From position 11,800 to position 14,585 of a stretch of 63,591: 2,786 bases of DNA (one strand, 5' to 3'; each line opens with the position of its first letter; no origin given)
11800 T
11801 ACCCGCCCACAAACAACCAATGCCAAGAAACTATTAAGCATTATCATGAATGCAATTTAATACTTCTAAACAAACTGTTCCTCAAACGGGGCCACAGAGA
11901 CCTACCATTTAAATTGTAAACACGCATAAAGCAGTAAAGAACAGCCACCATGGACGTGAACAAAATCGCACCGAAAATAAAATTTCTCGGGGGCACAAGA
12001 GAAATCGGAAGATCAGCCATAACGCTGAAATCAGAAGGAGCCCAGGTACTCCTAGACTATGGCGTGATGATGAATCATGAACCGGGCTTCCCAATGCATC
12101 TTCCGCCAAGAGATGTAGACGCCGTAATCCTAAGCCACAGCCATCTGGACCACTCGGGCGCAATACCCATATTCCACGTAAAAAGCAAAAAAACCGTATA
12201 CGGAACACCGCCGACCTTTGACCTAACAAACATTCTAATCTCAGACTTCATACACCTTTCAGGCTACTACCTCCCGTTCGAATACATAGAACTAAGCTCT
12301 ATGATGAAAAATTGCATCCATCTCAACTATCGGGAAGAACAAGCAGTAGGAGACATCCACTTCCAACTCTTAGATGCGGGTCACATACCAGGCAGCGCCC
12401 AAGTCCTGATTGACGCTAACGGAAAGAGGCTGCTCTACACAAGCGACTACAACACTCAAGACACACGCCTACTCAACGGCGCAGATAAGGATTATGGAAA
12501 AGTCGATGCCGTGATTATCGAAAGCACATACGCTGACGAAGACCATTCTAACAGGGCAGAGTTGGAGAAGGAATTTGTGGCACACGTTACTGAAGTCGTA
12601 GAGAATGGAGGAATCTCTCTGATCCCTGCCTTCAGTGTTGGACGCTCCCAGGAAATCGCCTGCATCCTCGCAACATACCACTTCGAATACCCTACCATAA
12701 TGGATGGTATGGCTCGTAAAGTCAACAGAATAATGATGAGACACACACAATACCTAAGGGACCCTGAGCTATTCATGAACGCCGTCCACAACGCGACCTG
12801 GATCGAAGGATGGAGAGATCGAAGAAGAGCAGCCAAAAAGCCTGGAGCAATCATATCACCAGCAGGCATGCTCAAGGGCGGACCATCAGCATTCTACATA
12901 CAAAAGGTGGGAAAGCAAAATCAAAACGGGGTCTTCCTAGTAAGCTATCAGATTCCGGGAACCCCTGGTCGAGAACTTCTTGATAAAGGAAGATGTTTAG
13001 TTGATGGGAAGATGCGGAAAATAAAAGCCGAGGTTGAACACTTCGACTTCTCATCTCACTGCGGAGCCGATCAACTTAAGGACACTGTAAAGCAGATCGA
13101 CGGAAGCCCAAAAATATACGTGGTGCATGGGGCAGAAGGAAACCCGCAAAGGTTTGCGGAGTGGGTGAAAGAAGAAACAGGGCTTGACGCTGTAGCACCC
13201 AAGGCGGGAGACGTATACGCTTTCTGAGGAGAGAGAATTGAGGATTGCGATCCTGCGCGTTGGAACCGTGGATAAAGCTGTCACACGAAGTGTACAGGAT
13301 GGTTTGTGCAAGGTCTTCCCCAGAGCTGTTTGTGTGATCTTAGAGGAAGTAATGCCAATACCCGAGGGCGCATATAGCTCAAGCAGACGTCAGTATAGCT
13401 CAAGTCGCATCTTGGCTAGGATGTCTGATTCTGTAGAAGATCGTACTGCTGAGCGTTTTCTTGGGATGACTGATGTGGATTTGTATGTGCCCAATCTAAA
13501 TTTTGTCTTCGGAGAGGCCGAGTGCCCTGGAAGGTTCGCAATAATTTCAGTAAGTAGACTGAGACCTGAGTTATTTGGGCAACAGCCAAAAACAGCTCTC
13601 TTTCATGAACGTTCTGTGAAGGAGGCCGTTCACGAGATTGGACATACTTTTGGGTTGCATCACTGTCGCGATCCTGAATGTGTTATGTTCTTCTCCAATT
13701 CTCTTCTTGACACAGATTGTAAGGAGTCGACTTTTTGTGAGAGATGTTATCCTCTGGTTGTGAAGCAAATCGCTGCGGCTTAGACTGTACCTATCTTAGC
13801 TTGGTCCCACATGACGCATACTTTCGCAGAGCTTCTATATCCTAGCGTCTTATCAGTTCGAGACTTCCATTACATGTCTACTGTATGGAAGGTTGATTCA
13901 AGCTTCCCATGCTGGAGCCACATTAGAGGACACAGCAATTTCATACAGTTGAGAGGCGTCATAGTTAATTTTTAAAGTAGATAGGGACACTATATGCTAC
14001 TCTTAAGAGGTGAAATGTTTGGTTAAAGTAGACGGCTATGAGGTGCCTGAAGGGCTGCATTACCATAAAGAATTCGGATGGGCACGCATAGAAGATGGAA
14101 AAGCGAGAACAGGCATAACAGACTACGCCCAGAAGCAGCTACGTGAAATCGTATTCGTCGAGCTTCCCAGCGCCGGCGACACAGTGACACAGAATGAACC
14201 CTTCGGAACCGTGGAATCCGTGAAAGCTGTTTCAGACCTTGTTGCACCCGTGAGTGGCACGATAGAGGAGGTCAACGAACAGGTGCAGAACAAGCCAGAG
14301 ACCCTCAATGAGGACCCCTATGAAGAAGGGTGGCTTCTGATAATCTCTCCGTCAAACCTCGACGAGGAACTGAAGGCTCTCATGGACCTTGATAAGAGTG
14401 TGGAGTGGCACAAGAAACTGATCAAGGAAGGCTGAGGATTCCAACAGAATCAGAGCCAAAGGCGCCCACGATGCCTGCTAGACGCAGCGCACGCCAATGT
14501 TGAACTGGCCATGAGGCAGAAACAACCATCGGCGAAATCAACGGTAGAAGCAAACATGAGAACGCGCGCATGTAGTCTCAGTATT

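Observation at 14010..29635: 15-kb Hdr/Flx-type redox supercluster without hydrogenase or methanogenesis genes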

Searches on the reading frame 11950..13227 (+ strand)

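Call 4: search_protein_families(library=pfam, proteins=[window:11950-13227:+])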
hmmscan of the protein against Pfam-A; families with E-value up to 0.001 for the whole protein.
window:11950-13227:+ (425 aa): 6 families
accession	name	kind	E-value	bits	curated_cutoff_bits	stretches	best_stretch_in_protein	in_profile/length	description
PF10996.14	Beta-Casp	-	2.8e-13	50.9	27.7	1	234-343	2-120/120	Beta-Casp domain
PF16661.11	Lactamase_B_6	-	3.8e-13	49.7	27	1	26-180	2-175/193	Metallo-beta-lactamase superfamily domain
PF07521.17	RMMBL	-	1.2e-12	48.1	21.6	1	357-417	3-63/63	Zn-dependent metallo-hydrolase RNA specificity domain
PF12706.13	Lactamase_B_2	-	4.1e-08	33.5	27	1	48-200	21-172/200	Beta-lactamase superfamily domain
PF13483.12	Lactamase_B_3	-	5.3e-08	33.4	24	1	19-73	5-54/160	Beta-lactamase superfamily domain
PF00753.33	Lactamase_B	-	8.5e-08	32.8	22.7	1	49-167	37-150/196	Metallo-beta-lactamase superfamily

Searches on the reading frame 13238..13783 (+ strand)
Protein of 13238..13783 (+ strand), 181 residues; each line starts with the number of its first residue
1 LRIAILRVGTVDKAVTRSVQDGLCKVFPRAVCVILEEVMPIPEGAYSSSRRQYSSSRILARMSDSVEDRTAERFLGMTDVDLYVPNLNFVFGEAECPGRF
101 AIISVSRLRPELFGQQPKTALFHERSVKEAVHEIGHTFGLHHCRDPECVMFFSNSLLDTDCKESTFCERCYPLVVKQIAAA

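Call 4: search_protein_families(library=pfam, proteins=[window:13238-13783:+])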
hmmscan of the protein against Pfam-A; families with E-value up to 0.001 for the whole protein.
window:13238-13783:+ (181 aa): 2 families
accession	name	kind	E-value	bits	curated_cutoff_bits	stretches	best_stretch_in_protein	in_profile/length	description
PF07998.17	Peptidase_M54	-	2.1e-30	106.6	24.4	1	43-171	58-189/194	Peptidase family M54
PF00413.30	Peptidase_M10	-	5e-05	23.7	24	1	130-153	112-135/159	Matrixin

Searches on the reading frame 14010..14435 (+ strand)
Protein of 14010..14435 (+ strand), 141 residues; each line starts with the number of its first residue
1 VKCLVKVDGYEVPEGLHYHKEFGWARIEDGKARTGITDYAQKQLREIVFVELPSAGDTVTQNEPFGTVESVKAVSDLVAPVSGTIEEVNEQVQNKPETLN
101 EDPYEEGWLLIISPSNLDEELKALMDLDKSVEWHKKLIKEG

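Call 3: search_protein_families(library=pfam, proteins=[window:14010-14435:+])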
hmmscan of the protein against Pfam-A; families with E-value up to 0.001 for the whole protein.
window:14010-14435:+ (141 aa): 2 families
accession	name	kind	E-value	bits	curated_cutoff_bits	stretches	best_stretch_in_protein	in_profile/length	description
PF01597.25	GCV_H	-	1.5e-37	128.6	22.2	1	16-135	1-120/122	Glycine cleavage H-protein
PF00364.28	Biotin_lipoyl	-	1.2e-05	25.5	22.1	1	54-91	22-59/73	Biotin-requiring enzyme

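Call 8: search_protein_families(library=ncbifam, proteins=[window:14010-14435:+], max_evalue=0.00001)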
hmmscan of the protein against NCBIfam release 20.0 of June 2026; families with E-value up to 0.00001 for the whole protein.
window:14010-14435:+ (141 aa): 4 families
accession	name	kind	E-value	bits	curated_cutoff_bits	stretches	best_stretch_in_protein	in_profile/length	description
NF002270.0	PRK01202.1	subfamily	5.1e-44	149.2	117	1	10-132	2-124/129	glycine cleavage system protein GcvH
TIGR00527.1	gcvH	equivalog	9.7e-40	135.6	115.85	1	11-129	1-120/129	glycine cleavage system protein GcvH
TIGR03077.1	not_gcvH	equivalog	8.2e-16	58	144.05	1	29-113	14-98/110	glycine cleavage protein H-like protein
NF045810.1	GcvH_rel_desulf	equivalog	5.5e-11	42.5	150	1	11-131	11-132/167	GcvH-related protein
